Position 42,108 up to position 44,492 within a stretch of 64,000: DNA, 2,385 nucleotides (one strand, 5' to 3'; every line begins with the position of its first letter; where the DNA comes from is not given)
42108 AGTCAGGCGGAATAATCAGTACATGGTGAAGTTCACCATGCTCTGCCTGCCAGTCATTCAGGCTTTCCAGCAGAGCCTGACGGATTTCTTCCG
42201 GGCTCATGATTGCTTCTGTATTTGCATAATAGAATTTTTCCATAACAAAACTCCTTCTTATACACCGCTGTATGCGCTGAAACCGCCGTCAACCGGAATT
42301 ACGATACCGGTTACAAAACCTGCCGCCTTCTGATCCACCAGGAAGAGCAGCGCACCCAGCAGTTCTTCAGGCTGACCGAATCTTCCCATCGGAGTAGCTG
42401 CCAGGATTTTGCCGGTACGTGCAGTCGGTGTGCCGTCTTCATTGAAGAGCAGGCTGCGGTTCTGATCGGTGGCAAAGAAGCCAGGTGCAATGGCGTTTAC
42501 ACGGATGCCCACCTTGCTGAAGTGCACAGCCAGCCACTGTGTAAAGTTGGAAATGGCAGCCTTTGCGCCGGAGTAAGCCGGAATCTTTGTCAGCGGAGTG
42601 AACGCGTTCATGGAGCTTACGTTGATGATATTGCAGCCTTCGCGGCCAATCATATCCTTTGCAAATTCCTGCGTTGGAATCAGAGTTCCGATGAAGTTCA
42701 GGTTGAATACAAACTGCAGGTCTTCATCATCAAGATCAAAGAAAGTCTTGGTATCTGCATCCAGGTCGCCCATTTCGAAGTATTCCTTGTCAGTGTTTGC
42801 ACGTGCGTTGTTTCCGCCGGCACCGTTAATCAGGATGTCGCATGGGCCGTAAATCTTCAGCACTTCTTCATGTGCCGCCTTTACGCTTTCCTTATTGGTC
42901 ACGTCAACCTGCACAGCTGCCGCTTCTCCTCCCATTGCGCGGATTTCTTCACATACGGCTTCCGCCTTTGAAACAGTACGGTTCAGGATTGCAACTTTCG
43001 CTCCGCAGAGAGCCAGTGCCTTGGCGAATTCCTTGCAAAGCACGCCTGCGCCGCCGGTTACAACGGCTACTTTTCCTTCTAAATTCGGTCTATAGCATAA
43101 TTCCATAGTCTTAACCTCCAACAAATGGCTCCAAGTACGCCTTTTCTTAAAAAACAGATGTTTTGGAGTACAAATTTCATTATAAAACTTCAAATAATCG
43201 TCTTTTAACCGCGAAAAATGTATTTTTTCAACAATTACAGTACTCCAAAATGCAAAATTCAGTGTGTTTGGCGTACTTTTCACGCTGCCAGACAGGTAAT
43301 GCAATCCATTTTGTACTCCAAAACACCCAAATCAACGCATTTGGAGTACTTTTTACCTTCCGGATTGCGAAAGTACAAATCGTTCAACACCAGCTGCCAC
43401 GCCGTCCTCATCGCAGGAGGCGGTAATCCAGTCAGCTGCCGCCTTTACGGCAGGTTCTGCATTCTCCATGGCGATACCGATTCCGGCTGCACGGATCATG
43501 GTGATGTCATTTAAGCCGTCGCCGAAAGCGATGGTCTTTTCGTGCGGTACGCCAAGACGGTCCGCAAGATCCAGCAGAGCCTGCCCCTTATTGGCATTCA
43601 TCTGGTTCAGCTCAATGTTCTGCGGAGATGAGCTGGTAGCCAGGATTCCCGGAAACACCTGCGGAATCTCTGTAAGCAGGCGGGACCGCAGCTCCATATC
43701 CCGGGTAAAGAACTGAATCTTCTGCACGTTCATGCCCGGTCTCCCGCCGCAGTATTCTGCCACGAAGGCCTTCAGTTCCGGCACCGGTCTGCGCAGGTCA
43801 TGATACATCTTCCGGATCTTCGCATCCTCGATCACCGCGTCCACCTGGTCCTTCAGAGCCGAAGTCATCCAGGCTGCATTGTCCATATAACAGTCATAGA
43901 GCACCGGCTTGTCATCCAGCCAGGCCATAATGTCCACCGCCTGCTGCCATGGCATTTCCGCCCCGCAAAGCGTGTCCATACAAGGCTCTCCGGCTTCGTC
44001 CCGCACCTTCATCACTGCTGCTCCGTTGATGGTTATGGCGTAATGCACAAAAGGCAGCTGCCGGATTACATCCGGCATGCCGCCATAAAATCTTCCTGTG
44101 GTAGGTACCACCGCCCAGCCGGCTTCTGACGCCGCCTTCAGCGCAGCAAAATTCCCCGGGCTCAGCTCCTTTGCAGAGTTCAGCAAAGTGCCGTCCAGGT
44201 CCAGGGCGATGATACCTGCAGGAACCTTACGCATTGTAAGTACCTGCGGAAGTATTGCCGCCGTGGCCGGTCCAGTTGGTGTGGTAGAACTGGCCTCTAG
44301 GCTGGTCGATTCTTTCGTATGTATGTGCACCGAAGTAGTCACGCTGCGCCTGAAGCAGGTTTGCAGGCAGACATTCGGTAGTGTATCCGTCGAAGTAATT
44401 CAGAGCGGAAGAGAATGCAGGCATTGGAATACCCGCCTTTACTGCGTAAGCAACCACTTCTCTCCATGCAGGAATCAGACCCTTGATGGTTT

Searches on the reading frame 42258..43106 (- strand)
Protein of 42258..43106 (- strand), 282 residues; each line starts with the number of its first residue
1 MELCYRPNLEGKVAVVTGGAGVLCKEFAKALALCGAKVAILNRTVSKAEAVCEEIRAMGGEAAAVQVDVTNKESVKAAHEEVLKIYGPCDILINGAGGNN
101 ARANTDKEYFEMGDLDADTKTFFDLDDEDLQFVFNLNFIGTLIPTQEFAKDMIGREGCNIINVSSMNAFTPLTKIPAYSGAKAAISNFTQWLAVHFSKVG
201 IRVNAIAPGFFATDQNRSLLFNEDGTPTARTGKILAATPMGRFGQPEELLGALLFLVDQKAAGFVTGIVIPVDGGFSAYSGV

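Call 54: search_protein_families(library=pfam, proteins=[window:42258-43106:-], max_evalue=0.001)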
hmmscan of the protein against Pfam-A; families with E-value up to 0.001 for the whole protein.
window:42258-43106:- (282 aa): 4 families
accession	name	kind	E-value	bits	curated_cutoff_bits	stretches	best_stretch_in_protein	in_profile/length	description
PF00106.31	adh_short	-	9.1e-47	159.5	26.6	1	12-219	1-190/195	short chain dehydrogenase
PF13561.12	adh_short_C2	-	4.2e-41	141.5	27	1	25-277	10-236/236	Enoyl-(Acyl carrier protein) reductase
PF08659.16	KR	-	3.9e-08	33.9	22.6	1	15-97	4-90/180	KR domain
PF01488.26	Shikimate_DH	-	8e-05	23.2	24.3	1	14-58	15-59/138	Shikimate / quinate 5-dehydrogenase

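Call 80: find_encoding_contigs(protein=window:42258-43106:-, flank=4000, max_places=8)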
Protein window:42258-43106:- (282 aa): 2 contigs read that carry it; 1 place shown.
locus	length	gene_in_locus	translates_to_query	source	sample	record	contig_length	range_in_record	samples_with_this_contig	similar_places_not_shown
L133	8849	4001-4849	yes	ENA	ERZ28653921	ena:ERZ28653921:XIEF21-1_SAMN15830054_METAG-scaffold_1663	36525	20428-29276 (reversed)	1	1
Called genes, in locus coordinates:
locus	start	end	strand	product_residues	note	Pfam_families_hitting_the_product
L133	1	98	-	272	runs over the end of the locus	PF02311:AraC_binding, PF07883:Cupin_2 (weak), PF00165:HTH_AraC (faint), PF12833:HTH_18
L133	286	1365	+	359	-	PF00294:PfkB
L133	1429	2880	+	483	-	PF03446:NAD_binding_2, PF00393:6PGD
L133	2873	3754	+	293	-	PF00702:Hydrolase, PF08282:Hydrolase_3, PF05116:S6PP (weak)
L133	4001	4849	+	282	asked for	PF00106:adh_short, PF08659:KR, PF13561:adh_short_C2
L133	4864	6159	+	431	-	PF09861:Lar_N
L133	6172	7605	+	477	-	PF02614:UxaC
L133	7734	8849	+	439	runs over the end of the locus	PF13484:Fer4_16 (faint), PF13187:Fer4_9, PF00037:Fer4, PF12837:Fer4_6 (weak), PF13237:Fer4_10 (weak), PF12838:Fer4_7, PF13183:Fer4_8, PF00037:Fer4 (weak), +2 more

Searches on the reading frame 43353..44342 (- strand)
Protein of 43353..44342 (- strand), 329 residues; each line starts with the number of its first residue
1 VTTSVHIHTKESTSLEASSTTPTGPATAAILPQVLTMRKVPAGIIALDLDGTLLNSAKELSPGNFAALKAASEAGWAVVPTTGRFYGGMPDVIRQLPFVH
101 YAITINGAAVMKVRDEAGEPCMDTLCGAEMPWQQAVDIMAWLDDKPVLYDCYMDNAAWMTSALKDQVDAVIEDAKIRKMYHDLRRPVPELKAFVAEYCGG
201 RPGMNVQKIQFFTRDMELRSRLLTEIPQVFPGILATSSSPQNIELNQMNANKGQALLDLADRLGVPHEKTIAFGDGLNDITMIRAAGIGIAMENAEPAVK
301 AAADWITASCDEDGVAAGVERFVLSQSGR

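Call 54: search_protein_families(library=pfam, proteins=[window:43353-44342:-], max_evalue=0.001)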
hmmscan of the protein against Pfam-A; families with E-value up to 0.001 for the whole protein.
window:43353-44342:- (329 aa): 3 families
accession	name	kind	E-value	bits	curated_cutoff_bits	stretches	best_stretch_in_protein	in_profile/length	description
PF08282.18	Hydrolase_3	-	2.2e-50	172.2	20.9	1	45-316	1-252/255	haloacid dehalogenase-like hydrolase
PF00702.32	Hydrolase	-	4.9e-11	43.8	26.4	1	45-287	4-191/191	haloacid dehalogenase-like hydrolase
PF05116.19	S6PP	-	7.8e-10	39.2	20.3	1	248-302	162-221/247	Sucrose-6F-phosphate phosphohydrolase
